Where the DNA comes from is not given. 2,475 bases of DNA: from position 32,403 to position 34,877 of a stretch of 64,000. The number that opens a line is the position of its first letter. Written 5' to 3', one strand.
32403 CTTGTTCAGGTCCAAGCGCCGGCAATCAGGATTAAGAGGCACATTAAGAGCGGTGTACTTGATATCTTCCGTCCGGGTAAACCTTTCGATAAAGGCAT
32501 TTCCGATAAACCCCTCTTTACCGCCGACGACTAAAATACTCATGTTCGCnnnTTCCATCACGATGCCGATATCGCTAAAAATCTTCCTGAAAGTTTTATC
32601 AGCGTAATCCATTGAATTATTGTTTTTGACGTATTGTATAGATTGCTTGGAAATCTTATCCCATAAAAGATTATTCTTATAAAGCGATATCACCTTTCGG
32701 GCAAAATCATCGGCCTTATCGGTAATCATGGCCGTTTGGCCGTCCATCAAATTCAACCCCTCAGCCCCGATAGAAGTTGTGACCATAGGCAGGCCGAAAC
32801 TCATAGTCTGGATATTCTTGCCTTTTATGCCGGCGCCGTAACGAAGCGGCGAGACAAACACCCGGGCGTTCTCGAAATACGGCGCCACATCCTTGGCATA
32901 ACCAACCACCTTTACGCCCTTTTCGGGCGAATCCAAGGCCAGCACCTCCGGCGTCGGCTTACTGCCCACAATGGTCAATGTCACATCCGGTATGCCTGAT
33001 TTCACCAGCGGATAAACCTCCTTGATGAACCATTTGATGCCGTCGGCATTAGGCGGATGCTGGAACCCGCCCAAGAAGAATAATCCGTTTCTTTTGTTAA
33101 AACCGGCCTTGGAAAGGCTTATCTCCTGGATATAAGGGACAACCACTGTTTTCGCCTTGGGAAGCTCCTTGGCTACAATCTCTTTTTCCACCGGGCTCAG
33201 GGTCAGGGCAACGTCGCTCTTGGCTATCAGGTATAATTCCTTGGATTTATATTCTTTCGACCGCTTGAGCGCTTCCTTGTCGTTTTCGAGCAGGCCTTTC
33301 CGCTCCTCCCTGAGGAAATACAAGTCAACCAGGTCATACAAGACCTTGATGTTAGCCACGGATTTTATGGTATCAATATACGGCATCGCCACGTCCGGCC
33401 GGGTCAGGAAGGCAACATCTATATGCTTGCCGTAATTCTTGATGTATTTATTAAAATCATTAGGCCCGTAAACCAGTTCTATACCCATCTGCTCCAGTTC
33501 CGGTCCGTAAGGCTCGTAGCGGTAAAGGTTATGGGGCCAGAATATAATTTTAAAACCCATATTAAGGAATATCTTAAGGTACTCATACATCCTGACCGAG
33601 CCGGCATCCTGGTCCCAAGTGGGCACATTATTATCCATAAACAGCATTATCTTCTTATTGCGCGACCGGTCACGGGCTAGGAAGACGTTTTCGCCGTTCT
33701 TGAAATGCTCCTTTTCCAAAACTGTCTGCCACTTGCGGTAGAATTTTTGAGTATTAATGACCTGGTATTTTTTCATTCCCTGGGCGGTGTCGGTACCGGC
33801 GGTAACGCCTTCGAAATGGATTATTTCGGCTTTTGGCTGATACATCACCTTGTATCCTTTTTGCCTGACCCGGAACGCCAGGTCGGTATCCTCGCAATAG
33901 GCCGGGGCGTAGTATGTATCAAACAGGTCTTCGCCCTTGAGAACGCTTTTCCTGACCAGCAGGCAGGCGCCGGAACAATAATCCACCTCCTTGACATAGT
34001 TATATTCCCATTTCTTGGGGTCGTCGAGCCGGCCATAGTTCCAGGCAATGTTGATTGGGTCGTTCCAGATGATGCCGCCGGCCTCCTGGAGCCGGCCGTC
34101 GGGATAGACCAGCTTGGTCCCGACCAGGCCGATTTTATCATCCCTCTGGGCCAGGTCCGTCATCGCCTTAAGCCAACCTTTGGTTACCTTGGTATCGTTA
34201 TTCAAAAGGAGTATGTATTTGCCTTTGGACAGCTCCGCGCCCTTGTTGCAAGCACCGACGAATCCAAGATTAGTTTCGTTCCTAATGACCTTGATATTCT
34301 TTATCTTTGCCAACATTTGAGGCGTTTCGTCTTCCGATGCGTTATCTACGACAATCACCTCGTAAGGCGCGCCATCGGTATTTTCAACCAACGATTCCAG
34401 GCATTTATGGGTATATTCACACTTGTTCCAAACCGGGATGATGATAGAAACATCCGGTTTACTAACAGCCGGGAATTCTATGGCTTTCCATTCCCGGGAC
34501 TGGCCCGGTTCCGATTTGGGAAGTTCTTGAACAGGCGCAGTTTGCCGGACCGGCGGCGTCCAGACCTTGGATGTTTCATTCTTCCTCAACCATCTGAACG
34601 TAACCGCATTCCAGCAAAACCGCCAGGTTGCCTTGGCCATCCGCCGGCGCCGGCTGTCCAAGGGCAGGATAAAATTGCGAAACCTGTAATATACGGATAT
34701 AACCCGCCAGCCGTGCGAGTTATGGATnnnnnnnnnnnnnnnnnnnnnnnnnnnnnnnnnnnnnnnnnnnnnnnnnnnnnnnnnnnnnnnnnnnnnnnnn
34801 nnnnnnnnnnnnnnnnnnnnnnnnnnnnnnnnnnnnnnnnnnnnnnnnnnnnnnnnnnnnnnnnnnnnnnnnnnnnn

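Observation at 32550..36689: A 1379 aa methyltransferase / coiled-coil / GT2 / GT4 fusion with tandem KWG repeats: candidate chain-length ruler and terminator-polymerase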

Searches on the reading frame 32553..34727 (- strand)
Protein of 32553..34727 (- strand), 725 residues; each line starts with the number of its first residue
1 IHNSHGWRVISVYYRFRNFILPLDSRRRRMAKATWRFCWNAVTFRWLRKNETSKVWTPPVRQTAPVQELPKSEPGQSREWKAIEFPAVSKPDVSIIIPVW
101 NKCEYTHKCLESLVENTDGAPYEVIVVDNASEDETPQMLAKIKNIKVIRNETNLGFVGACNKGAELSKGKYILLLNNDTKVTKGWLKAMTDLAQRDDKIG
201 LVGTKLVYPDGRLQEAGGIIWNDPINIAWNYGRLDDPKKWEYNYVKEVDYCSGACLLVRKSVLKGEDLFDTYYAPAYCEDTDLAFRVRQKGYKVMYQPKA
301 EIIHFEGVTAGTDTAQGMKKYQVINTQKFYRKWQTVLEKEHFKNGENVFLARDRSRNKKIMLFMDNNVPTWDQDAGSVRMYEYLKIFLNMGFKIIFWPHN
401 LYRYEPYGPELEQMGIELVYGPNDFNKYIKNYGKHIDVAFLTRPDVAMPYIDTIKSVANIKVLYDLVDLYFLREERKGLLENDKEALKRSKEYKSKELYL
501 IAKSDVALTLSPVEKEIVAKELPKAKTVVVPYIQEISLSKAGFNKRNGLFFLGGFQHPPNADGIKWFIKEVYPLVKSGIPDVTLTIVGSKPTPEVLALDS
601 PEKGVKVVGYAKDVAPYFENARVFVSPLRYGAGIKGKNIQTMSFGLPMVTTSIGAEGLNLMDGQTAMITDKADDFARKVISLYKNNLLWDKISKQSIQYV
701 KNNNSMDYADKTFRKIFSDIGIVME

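Call 52: predict_structure(alignment_id=A2)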
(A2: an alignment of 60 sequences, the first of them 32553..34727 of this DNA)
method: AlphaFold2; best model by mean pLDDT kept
length: 725 residues; sequences in the alignment: 60
mean_pLDDT: 90.5   pTM: 0.84
mean pLDDT of the five models: 90.5, 90.3, 89.4, 88.9, 88.5
residues with pLDDT >= 90: 550; 70-90: 125; 50-70: 26; < 50: 24
segments of 3 or more residues with pLDDT < 50: 50-65, 311-313
pLDDT, mean of each block of 10 residues (from residue 1): 69 85 82 79 61 37 46 64 95 97 94 96 97 94 97 92 97 97 97 97 97 96 89 95 97 95 91 90 96 98 82 55 91 96 95 96 93 86 96 94 88 96 85 96 95 93 94 93 95 97 97 94 97 90 96 91 97 98 95 96 96 92 96 85 97 91 97 98 98 97 95 97 86
secondary structure, 60 per line:
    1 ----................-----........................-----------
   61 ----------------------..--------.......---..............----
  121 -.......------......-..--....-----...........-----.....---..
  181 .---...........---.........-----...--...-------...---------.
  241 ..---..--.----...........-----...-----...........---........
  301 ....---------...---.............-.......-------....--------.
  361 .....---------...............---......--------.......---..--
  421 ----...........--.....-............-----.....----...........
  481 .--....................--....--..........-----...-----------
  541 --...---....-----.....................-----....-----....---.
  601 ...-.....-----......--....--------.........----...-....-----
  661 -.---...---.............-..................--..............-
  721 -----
elements in order (helices of 4 or more, strands of 3 or more residues): H5-20 H26-49 E93-99 H103-116 E122-128 H135-140 E146-149 H155-165 E171-175 E179-181 H185-195 E199-207 E213-215 E218-220 E228-230 E255-259 H260-265 H279-289 E293-304 H320-332 H334-340 H348-351 E360-365 H375-389 E393-398 H407-413 H425-435 E438-442 H444-455 E461-465 H470-481 H484-503 E506-509 H512-521 E527-529 E549-552 H558-578 E584-587 H593-596 E605-609 H615-620 E623-626 H635-643 E648-650 H652-655 E666-668 H672-684 H686-703 H706-719

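Call 55: fold_search(model_id=the predicted structure, library=pdb)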
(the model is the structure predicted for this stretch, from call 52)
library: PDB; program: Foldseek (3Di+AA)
matches with E <= 10: 1829; with E <= 0.001: 831
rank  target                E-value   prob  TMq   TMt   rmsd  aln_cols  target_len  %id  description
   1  6kih_B                4.8e-14  1.00  0.42  0.73   4.2       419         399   12  Sucrose-phosphate synthase (tll1590) from Thermosynechococcus elongatus (released 2020-05-27)
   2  8dvz                  1.7e-13  1.00  0.37  0.69   6.4       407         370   12  Structure of the Campylobacter concisus glycosyltransferase PglA R282V variant (released 2024-01-17)
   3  2ffu_A                2.6e-13  1.00  0.29  0.41   9.0       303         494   17  Crystal Structure of Human ppGalNAcT-2 complexed with UDP and EA2 (released 2006-01-31)
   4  6e7i_A                2.6e-13  1.00  0.29  0.41   9.6       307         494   17  Human ppGalNAcT2 I253A/L310A Mutant with EA2 and UDP (released 2020-01-29)
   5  8dqd                  3.2e-13  1.00  0.38  0.71   5.4       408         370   12  Structure of the Campylobacter concisus glycosyltransferase PglA (released 2024-01-17)
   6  6nqt_B                4.7e-13  1.00  0.29  0.42   6.8       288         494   19  GalNac-T2 soaked with UDP-sugar (released 2020-01-29)
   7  6n1x                  5.5e-13  1.00  0.37  0.68   5.7       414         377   14  BshA from Staphylococcus aureus complexed with UDP and N-acetylglucosamine (released 2019-08-21)
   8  4d0z_F                6.2e-13  1.00  0.28  0.40   8.5       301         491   18  GalNAc-T2 crystal soaked with UDP-5SGalNAc, mEA2 and manganese (Higher resolution dataset) (released 2014-05-28)
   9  8dvw                  6.2e-13  1.00  0.37  0.69   5.9       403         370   12  Structure of the Campylobacter concisus glycosyltransferase PglA R203Q (released 2024-01-17)
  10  4d0z_C                6.5e-13  1.00  0.27  0.40   8.6       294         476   19  GalNAc-T2 crystal soaked with UDP-5SGalNAc, mEA2 and manganese (Higher resolution dataset) (released 2014-05-28)
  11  6nqt_A                7.3e-13  1.00  0.28  0.40   9.2       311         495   18  GalNac-T2 soaked with UDP-sugar (released 2020-01-29)
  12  6egs_A                7.7e-13  1.00  0.27  0.40   8.4       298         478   18  Crystal structure of the GalNAc-T2 F104S mutant in complex with UDP-GalNAc (released 2018-04-11)
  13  5ndf_E                9.0e-13  1.00  0.29  0.41   9.5       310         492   18  Small-molecule inhibition of ppGalNAc-Ts selectively reduces mucin-type O-glycosylation (released 2017-11-01)
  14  6nqt_E                9.5e-13  1.00  0.28  0.40   8.1       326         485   15  GalNac-T2 soaked with UDP-sugar (released 2020-01-29)
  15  2z86_B                9.5e-13  1.00  0.25  0.30  17.4       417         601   14  Crystal structure of chondroitin polymerase from Escherichia coli strain K4 (K4CP) complexed with UDP-GlcUA and UDP (released 2008-09-16)
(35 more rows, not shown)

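Call 83: find_related_loci(query=A2, collection=genome_contigs, flank=6000)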
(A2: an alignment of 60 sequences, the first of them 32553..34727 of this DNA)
Query A2 (725 aa) in genome_contigs; peptide patterns used: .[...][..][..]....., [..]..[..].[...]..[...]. (x = any residue, [..] = any of these).
600 stretches matched a pattern (row limit reached: there are more); 470 encode a relative of the query (tblastn E <= 1e-3); the best 80 are kept; 80 distinct loci.
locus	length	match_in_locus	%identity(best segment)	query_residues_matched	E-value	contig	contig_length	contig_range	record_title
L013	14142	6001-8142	46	1-719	0e+0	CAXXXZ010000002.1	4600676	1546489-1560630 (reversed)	MAG: Desulfobacterales bacterium isolate 1cb28d9f-b7ae-4855-b640-1d7976c098a6 genome assembly, contig: contig_2, whole g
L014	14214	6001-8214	45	1-693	0e+0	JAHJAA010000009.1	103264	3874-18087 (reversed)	MAG: Proteobacteria bacterium isolate Modern_marine.mb.199 Modern_marine.mb.199_k141_159393, whole genome shotgun sequen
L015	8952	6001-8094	44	1-700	0e+0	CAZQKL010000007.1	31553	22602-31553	MAG TPA_asm: uncultured bacterium isolate SRP163575_co3_283 genome assembly, contig: NODE_1330_length_31553_cov_5.232554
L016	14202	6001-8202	43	1-715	0e+0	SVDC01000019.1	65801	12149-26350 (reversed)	MAG: Cellulosilyticum sp. isolate SIG270 NODE_243_length_65801_cov_22.277813, whole genome shotgun sequence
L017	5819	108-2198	44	13-705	0e+0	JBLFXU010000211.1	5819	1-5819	MAG: Bacteroidia bacterium isolate 3300053784_68 Ga0535638_0024486, whole genome shotgun sequence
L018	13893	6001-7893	46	74-719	0e+0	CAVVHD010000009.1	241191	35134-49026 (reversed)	MAG: uncultured Gammaproteobacteria bacterium isolate MFD02979.bin.1.123 genome assembly, contig: contig_49962, whole ge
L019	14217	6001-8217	41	1-711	0e+0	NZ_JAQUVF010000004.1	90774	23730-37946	MAG: Oscillibacter sp. isolate STD2_160 NODE_767_length_90774_cov_5.628879_Sandtown_D2, whole genome shotgun sequence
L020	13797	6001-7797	48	80-693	0e+0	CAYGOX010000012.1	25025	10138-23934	MAG TPA_asm: uncultured Halioglobus sp. isolate ERP116193_co1_41 genome assembly, contig: NODE_5393_length_25025_cov_3.7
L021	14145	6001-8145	41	1-720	0e+0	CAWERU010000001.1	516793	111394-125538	MAG: uncultured Bacteroidetes bacterium isolate MFD04944.bin.1.237 genome assembly, contig: contig_14570, whole genome s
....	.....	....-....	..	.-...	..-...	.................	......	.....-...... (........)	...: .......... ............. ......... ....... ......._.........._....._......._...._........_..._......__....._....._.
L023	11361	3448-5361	46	78-709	1e-179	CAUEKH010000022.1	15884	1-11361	MAG TPA_asm: uncultured Hungatella sp. isolate SRR13494517_bin.12_MetaWRAP_v1.3_MAG genome assembly, contig: ERZ19211354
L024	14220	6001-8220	41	1-718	2e-179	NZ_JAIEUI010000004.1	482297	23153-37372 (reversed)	Paenibacillus piscarius strain P121 NODE_4_length_482297_cov_150.958845, whole genome shotgun sequence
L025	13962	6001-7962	45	76-717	3e-179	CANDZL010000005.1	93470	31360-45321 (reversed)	MAG TPA_asm: uncultured Hungatella sp. isolate SRR18439530_bin.9_metawrap_v1.3_MAG genome assembly, contig: NODE.47_leng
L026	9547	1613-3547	42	71-718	9e-179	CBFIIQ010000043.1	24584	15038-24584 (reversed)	MAG: Pseudohongiellaceae bacterium isolate Co_bin_99_permissive genome assembly, contig: Co_bin_99_permissive_c43, whole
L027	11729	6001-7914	43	82-723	2e-178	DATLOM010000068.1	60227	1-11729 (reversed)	MAG TPA_asm: Acidimicrobiales bacterium isolate SMAG_U13826 k141_318377, whole genome shotgun sequence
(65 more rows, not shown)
